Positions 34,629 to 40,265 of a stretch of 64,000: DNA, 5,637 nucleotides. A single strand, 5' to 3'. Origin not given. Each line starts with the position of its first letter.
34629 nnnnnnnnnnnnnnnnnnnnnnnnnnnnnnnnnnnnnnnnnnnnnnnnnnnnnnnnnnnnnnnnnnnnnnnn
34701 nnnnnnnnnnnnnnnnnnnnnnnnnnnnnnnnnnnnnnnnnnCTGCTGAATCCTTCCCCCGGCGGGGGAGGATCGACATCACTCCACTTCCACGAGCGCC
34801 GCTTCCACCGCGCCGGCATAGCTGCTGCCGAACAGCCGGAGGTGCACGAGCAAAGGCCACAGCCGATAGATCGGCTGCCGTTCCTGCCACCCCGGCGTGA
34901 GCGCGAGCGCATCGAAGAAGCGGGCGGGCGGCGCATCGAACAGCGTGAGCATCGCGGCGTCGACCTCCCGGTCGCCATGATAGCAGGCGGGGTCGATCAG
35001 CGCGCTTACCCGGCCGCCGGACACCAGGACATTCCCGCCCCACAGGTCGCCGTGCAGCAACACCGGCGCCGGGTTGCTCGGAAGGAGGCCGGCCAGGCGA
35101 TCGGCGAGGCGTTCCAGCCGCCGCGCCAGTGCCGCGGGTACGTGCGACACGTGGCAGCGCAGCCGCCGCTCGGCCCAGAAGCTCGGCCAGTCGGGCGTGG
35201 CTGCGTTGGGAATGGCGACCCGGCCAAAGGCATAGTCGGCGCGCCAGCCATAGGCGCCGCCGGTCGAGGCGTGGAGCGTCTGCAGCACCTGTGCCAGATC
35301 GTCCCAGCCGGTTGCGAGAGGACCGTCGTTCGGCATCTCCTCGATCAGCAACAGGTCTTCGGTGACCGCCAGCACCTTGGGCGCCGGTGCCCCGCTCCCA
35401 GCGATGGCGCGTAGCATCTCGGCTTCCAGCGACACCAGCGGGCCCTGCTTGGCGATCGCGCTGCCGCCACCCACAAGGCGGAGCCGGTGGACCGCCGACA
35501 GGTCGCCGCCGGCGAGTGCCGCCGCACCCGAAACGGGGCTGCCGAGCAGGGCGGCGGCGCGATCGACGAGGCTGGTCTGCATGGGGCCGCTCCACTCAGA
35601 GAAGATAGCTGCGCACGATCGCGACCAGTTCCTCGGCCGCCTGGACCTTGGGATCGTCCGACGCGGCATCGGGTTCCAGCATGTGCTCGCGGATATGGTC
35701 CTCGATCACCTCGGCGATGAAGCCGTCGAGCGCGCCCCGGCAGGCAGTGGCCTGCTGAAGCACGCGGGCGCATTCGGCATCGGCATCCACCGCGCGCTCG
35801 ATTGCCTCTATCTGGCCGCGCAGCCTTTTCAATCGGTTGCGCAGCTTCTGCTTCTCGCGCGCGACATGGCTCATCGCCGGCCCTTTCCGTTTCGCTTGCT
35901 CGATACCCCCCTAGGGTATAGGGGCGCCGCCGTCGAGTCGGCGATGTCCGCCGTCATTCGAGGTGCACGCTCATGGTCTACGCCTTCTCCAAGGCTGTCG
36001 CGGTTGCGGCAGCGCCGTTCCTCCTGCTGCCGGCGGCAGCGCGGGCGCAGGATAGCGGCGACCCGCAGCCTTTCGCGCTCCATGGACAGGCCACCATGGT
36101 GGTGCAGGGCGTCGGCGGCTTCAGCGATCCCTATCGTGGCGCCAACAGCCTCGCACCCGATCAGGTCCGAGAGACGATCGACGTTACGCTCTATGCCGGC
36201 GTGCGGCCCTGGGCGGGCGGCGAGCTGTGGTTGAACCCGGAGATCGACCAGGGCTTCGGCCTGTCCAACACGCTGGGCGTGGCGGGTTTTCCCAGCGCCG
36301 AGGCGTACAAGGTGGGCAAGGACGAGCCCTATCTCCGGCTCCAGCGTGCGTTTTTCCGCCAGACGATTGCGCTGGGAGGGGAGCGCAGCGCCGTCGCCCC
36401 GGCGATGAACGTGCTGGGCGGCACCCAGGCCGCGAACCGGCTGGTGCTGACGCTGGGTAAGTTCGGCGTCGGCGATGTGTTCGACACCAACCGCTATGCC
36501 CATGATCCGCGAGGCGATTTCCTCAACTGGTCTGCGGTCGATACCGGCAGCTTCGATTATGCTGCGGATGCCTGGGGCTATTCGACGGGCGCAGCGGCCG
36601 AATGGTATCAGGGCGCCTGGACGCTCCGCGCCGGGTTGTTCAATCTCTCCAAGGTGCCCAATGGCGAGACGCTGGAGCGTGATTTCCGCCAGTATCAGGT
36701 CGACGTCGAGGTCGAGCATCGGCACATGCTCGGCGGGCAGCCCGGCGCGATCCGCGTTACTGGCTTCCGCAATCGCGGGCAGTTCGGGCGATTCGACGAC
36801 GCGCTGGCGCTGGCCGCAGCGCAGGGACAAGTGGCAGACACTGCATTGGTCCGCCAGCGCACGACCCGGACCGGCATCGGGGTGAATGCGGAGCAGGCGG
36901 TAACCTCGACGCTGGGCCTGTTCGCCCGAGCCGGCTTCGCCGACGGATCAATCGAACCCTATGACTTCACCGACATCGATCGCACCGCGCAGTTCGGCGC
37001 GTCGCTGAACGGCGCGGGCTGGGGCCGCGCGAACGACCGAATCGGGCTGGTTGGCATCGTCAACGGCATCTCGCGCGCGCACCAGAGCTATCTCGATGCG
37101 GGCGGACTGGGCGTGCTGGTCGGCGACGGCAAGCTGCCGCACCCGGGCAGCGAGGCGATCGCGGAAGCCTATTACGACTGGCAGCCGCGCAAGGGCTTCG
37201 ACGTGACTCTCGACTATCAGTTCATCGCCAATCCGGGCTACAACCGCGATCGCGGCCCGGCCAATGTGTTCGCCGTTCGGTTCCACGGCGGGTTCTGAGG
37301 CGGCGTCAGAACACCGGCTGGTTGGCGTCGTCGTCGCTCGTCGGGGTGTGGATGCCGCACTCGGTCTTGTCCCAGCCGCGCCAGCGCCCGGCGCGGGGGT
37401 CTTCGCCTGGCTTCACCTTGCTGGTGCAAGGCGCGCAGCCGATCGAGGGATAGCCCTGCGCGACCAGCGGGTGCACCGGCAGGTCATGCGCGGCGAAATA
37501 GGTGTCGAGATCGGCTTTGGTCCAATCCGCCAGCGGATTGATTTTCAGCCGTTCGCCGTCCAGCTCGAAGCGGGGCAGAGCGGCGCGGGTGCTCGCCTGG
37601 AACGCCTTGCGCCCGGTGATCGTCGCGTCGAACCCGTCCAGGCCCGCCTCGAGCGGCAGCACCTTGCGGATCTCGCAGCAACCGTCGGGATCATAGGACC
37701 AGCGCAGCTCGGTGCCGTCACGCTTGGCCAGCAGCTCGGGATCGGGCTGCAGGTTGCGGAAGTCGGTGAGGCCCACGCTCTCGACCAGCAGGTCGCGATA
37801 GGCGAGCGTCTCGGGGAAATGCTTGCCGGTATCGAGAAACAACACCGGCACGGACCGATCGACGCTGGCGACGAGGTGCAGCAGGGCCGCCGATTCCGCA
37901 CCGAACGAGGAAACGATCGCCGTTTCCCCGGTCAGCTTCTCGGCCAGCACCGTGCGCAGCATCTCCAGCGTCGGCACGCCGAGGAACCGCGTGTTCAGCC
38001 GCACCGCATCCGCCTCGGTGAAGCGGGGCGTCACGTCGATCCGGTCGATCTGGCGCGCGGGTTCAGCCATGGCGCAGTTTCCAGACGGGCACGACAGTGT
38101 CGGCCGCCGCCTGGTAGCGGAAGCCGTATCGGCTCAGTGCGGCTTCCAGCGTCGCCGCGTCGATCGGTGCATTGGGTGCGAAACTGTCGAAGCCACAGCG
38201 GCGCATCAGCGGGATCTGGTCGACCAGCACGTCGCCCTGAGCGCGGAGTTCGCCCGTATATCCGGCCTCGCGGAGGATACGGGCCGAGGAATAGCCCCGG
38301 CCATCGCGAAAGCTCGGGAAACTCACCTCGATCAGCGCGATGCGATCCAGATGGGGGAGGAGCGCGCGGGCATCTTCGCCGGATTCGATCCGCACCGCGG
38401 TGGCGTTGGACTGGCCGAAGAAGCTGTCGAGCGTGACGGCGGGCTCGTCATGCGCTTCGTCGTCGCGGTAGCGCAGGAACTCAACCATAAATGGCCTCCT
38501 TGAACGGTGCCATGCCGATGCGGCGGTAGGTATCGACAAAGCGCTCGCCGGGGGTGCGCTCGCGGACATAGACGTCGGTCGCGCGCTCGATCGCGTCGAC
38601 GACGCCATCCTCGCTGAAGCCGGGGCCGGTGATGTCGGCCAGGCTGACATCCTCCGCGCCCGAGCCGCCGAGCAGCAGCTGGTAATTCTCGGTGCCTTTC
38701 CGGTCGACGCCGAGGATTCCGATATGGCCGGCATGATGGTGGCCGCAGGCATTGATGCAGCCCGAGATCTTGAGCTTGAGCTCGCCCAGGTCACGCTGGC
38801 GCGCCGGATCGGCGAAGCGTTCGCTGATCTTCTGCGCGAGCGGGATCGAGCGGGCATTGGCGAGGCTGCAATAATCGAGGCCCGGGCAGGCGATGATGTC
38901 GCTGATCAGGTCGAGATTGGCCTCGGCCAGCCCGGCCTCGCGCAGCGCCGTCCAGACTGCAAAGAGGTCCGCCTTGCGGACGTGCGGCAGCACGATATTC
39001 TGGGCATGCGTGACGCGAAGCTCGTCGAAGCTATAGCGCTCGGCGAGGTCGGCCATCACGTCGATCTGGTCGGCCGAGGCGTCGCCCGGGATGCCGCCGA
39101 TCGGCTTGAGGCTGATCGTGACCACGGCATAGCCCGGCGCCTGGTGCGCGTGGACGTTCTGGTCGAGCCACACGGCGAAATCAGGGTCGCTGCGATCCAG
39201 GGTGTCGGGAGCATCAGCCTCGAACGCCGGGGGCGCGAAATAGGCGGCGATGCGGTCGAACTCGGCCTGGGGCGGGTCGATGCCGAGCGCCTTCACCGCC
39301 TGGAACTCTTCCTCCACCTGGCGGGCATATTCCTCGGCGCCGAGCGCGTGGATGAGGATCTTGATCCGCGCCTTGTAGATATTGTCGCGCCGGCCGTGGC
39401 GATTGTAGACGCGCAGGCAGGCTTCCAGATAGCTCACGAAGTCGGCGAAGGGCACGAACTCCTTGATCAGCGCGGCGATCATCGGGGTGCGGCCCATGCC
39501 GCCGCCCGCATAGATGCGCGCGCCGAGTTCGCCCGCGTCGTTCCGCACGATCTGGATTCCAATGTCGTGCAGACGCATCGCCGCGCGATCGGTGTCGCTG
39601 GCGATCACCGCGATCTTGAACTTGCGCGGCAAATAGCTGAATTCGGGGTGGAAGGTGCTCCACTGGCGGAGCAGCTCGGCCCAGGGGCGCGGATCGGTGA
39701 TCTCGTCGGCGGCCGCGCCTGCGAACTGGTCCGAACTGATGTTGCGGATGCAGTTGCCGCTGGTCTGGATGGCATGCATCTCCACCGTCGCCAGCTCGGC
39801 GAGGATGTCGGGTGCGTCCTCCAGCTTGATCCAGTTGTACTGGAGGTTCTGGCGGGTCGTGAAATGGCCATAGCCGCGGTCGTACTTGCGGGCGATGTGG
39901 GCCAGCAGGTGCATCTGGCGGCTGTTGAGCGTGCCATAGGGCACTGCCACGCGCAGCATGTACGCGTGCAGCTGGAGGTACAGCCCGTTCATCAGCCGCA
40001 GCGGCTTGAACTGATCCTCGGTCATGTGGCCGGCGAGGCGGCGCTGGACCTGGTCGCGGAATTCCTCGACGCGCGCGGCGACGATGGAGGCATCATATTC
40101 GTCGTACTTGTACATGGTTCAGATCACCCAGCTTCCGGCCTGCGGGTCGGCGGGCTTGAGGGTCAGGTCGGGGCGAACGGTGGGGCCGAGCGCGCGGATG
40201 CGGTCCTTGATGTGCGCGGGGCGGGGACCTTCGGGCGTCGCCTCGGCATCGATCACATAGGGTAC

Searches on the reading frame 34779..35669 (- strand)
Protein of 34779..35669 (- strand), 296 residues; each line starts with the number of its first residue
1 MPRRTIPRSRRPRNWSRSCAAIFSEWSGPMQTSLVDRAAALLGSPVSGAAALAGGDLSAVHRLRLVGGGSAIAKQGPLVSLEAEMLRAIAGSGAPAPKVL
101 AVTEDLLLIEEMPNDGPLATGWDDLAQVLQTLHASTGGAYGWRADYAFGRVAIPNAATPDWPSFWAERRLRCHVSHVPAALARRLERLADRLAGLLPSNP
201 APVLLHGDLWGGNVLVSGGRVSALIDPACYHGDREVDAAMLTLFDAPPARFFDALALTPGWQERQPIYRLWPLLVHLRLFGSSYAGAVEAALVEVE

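Call 29: search_protein_families(library=ncbifam, proteins=[window:34779-35669:-], max_evalue=0.00001)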
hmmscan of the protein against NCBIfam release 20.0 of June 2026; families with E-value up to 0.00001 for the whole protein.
window:34779-35669:- (296 aa): 0 families

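Call 54: search_protein_families(library=ncbifam, proteins=[window:34779-35669:-], max_evalue=0.001)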
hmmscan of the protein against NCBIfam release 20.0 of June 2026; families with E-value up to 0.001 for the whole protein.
window:34779-35669:- (296 aa): 3 families
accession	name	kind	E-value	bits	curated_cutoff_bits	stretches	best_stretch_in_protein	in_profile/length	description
NF033068.1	APH_3p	equivalog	2.4e-05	24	205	1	183-228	156-201/255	APH(3') family aminoglycoside O-phosphotransferase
NF033614.1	APH_6_Ic_gen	exception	0.00019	20.5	460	0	189-245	149-206/278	APH(6)-I family aminoglycoside O-phosphotransferase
NF012171.0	APH_6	equivalog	0.00024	20.4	325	1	182-247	143-199/270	APH(6)-I family aminoglycoside O-phosphotransferase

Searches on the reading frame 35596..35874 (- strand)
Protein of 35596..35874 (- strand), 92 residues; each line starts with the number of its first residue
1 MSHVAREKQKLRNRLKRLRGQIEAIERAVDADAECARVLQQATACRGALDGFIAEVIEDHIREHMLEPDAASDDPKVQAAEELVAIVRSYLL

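Call 29: search_protein_families(library=ncbifam, proteins=[window:35596-35874:-], max_evalue=0.00001)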
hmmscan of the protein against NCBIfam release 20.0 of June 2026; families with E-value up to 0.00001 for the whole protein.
window:35596-35874:- (92 aa): 3 families
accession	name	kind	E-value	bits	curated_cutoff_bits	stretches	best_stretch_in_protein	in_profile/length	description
NF008464.0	PRK11352.1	equivalog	1.3e-26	92.8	133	1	1-91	1-90/91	formaldehyde-responsive transcriptional repressor FrmR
NF011613.0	PRK15039.1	equivalog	9.5e-20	71.1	138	1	1-69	1-69/90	Ni(II)/Co(II)-binding transcriptional repressor RcnR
NF052430.1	repress_RicR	exception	5.5e-08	33.3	175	1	6-88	6-89/93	copper-sensing transcriptional repressor RicR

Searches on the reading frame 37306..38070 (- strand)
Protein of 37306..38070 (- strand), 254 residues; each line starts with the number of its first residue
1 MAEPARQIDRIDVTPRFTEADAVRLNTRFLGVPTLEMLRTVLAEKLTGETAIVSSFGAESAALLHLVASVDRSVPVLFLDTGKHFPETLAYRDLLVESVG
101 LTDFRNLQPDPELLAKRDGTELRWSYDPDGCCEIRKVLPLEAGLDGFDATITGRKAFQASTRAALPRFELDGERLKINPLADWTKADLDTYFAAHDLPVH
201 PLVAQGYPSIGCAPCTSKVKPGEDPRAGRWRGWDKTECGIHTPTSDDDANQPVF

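Call 29: search_protein_families(library=ncbifam, proteins=[window:37306-38070:-], max_evalue=0.00001)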
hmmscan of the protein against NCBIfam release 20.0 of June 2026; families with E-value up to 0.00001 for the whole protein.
window:37306-38070:- (254 aa): 13 families
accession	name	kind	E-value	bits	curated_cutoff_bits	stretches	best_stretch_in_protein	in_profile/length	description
NF002537.0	PRK02090.1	equivalog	2.1e-80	269.9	154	1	14-244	8-241/244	phosphoadenylyl-sulfate reductase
TIGR02055.1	APS_reductase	subfamily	3.2e-52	177.2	235.3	1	55-240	1-194/194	adenylylsulfate reductase, thioredoxin dependent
TIGR00434.1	cysH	subfamily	7.7e-48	163.2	165.1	1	45-241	11-213/214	phosophoadenylyl-sulfate reductase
TIGR02057.1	PAPS_reductase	equivalog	1.4e-43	149.3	254.2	1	50-241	27-224/224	phosphoadenosine phosphosulfate reductase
TIGR00424.1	APS_reduc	equivalog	1.4e-26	93.1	553.2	1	33-243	102-325/464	5'-adenylylsulfate reductase, thioredoxin-independent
NF003587.0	PRK05253.1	subfamily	1.6e-10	40.8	195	1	34-163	16-144/301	sulfate adenylyltransferase subunit CysD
NF010367.0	PRK13795.1-2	equivalog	5e-10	38.4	456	1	50-217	245-417/584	hypothetical protein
NF006351.0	PRK08576.1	equivalog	1.7e-09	36.8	290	1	3-217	191-403/436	hypothetical protein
NF009214.0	PRK12563.1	equivalog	5.6e-09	35.8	413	0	34-109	31-108/317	sulfate adenylyltransferase subunit CysD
NF010368.0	PRK13795.1-3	equivalog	5.8e-09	34.8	588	1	45-217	245-422/635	hypothetical protein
TIGR02039.1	CysD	subfamily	7.8e-08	32.3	396.6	0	35-104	9-80/294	sulfate adenylyltransferase, small subunit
NF006327.0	PRK08557.1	equivalog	1.7e-07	30.4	366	1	46-219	178-358/415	hypothetical protein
NF010366.0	PRK13795.1-1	equivalog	4.1e-07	28.5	745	1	28-219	245-447/667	hypothetical protein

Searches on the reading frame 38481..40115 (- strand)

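Call 29: search_protein_families(library=ncbifam, proteins=[window:38481-40115:-], max_evalue=0.00001)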
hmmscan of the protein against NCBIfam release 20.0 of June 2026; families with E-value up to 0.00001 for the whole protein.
window:38481-40115:- (544 aa): 10 families
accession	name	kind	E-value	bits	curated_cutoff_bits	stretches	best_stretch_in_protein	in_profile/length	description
NF007126.0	PRK09567.1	equivalog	2.4e-59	201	523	2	50-272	115-341/595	NirA family protein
NF007125.0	PRK09566.1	equivalog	3.3e-58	197.4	594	2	52-273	66-292/513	ferredoxin--nitrite reductase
NF010029.0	PRK13504.1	equivalog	4e-44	150.9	457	3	325-535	355-563/575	NADPH-dependent assimilatory sulfite reductase hemoprotein subunit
TIGR02435.1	CobG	equivalog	8.4e-40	136.9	234.8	1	51-471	17-385/388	precorrin-3B synthase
TIGR02042.1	sir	equivalog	8e-34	116.7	731.5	2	160-272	221-340/581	sulfite reductase, ferredoxin dependent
TIGR02041.1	CysI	equivalog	1.8e-29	102.6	756.55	3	363-534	369-539/541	assimilatory sulfite reductase (NADPH) hemoprotein subunit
TIGR02374.1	nitri_red_nirB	equivalog_domain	1.9e-23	82.8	578.35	2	344-528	569-747/794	nitrite reductase large subunit NirB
TIGR02912.1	sulfite_red_C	equivalog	4.9e-15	55.3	324.1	1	53-111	22-80/314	sulfite reductase subunit C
TIGR02066.1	dsrB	equivalog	4.4e-14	52.3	341.5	1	343-473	38-171/341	dissimilatory-type sulfite reductase subunit beta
NF011565.0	PRK14989.1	subfamily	1.1e-10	40.3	883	1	344-520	574-744/847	nitrite reductase large subunit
